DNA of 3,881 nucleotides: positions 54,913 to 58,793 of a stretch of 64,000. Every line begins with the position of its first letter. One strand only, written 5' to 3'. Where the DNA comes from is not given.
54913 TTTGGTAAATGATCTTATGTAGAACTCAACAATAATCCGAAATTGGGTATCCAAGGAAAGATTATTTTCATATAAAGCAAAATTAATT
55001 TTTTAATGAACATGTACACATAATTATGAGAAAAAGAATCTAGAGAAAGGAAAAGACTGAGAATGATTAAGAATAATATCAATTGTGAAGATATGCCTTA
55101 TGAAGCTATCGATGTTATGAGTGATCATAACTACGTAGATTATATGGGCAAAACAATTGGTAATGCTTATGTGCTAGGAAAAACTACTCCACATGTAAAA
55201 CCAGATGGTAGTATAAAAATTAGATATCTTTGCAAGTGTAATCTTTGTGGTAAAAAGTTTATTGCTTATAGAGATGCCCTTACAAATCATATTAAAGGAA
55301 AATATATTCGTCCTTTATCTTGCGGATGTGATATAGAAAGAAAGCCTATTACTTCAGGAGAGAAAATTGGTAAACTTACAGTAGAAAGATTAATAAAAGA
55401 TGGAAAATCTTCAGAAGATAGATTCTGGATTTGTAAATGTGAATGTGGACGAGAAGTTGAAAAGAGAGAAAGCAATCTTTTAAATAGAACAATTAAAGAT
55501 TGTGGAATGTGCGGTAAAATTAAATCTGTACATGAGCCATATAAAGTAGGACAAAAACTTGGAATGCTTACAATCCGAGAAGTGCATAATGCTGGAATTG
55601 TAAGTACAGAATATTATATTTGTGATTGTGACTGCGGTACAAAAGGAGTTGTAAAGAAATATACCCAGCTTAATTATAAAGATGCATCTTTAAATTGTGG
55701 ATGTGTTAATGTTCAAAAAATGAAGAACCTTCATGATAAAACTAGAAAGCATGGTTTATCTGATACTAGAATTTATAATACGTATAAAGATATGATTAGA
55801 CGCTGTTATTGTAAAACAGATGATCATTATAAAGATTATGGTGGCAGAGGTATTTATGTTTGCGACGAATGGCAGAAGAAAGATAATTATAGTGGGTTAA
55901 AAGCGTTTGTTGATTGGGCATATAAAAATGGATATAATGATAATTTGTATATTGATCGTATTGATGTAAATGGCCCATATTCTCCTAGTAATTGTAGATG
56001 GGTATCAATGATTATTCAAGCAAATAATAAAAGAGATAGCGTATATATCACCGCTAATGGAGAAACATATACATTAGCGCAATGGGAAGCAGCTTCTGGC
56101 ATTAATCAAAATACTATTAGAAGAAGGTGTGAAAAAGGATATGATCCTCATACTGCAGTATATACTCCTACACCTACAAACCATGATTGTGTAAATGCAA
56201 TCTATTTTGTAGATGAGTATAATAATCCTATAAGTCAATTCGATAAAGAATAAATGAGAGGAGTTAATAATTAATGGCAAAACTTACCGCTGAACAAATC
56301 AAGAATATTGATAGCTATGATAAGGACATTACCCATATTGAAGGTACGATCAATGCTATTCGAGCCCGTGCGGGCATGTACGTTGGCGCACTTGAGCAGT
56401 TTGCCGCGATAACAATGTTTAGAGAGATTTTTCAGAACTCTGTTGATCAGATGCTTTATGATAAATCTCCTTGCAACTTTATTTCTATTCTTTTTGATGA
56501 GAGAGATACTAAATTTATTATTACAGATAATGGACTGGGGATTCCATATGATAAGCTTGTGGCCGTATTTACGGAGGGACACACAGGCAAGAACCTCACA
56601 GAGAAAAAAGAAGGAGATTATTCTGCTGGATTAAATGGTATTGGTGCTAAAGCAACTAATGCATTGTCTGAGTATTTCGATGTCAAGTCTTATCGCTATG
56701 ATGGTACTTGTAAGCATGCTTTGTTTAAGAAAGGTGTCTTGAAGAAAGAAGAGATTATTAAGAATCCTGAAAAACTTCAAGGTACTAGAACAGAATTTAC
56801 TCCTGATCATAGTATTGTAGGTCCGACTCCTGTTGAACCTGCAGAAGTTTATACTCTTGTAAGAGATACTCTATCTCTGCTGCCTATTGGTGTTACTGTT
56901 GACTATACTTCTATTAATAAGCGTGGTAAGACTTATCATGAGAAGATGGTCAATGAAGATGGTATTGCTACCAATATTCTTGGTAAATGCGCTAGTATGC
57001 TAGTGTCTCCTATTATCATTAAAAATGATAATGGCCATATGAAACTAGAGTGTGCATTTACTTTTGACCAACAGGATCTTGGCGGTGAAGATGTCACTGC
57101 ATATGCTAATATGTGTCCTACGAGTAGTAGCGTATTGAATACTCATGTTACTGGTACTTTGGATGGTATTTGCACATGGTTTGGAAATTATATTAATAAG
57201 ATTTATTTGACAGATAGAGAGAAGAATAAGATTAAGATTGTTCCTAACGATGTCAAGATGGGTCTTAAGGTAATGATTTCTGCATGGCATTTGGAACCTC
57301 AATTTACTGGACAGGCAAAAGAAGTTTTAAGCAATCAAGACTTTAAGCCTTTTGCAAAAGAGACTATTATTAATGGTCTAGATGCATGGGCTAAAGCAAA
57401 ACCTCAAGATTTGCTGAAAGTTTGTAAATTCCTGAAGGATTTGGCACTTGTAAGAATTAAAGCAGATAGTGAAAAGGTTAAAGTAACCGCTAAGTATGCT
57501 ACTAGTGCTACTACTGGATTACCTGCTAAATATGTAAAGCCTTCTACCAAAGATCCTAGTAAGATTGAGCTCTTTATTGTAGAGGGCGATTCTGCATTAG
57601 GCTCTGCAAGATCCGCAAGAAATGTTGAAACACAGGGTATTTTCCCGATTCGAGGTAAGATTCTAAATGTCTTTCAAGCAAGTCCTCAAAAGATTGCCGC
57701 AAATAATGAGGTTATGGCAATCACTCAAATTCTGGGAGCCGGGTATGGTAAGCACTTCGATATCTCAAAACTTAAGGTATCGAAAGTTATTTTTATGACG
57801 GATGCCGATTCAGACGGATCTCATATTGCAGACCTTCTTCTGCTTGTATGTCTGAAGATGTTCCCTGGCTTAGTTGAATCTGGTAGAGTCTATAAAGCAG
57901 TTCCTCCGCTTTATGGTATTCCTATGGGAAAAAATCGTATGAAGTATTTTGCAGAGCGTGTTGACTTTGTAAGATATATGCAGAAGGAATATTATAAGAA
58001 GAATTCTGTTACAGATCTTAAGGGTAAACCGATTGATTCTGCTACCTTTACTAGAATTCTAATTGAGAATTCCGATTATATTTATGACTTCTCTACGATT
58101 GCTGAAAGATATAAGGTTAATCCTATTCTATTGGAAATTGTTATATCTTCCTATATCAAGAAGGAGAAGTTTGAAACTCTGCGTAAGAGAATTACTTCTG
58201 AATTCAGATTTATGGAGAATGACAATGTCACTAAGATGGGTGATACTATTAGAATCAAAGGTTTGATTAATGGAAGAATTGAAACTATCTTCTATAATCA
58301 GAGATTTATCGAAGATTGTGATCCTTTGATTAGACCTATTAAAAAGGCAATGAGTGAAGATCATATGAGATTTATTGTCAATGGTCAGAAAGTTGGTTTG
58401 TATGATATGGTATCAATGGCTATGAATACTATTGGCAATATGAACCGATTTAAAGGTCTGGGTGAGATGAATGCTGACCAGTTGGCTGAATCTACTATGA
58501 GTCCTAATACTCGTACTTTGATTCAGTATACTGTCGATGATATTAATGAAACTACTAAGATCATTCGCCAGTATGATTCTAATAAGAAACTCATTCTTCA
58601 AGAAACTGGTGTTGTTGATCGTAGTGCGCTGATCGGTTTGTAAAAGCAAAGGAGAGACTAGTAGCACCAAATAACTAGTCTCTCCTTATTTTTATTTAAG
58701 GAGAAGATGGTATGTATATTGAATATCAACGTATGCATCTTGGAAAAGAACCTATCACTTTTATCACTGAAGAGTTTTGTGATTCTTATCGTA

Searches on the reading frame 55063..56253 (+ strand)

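Call 19: search_protein_families(library=phrogs, proteins=[window:55063-56253:+], max_evalue=0.001)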
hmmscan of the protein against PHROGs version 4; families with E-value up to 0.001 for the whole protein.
window:55063-56253:+ (396 aa): 5 families
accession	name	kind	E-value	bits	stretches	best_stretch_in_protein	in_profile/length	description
phrog_374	-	DNA, RNA and nucleotide metabolism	4.8e-65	221.5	3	162-356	198-388/617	HNH endonuclease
phrog_3377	-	DNA, RNA and nucleotide metabolism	1.2e-45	156.8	1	227-372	4-143/196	HNH endonuclease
phrog_2081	-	DNA, RNA and nucleotide metabolism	5.9e-27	95.9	1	142-365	8-245/433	HNH endonuclease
phrog_8790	-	DNA, RNA and nucleotide metabolism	1.5e-24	88.3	1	222-360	10-136/241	restriction endonuclease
phrog_953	-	DNA, RNA and nucleotide metabolism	6.2e-16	59.7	1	43-319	29-301/420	HNH endonuclease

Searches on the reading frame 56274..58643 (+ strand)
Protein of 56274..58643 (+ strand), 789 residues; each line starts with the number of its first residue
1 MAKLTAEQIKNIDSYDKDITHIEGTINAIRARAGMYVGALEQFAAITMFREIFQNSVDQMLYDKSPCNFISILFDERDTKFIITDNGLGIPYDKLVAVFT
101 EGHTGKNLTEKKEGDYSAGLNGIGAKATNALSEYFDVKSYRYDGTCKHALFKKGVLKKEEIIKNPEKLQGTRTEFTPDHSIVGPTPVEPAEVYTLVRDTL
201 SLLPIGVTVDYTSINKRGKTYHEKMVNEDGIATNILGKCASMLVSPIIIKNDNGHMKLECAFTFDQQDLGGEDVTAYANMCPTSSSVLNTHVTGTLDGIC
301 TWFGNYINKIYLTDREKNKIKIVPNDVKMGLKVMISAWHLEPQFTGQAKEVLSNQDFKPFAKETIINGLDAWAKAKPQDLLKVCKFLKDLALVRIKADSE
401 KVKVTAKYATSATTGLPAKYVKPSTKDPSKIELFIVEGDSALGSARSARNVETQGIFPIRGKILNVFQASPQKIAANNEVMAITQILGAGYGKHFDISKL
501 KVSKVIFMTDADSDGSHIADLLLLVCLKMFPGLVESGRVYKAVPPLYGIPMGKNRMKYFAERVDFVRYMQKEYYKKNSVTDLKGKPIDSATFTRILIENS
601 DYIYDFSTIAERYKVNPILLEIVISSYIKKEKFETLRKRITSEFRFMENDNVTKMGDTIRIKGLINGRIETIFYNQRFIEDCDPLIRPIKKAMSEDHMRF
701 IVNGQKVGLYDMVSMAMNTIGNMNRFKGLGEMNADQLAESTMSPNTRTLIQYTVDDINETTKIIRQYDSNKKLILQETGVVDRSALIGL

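Call 19: search_protein_families(library=phrogs, proteins=[window:56274-58643:+], max_evalue=0.001)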
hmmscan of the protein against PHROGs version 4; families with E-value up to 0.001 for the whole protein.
window:56274-58643:+ (789 aa): 4 families
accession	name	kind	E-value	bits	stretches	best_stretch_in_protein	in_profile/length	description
phrog_543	-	DNA, RNA and nucleotide metabolism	2.4e-100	337.7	1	7-612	15-616/661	DNA topoisomerase II large subunit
phrog_28877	-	DNA, RNA and nucleotide metabolism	6.9e-45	154.1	3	293-580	308-610/1441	DNA topoisomerase II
phrog_7229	-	DNA, RNA and nucleotide metabolism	1e-13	52.4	1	475-560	10-94/172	DNA topoisomerase II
phrog_12023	-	DNA, RNA and nucleotide metabolism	2.8e-05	24.7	1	725-768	4-47/71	DNA topoisomerase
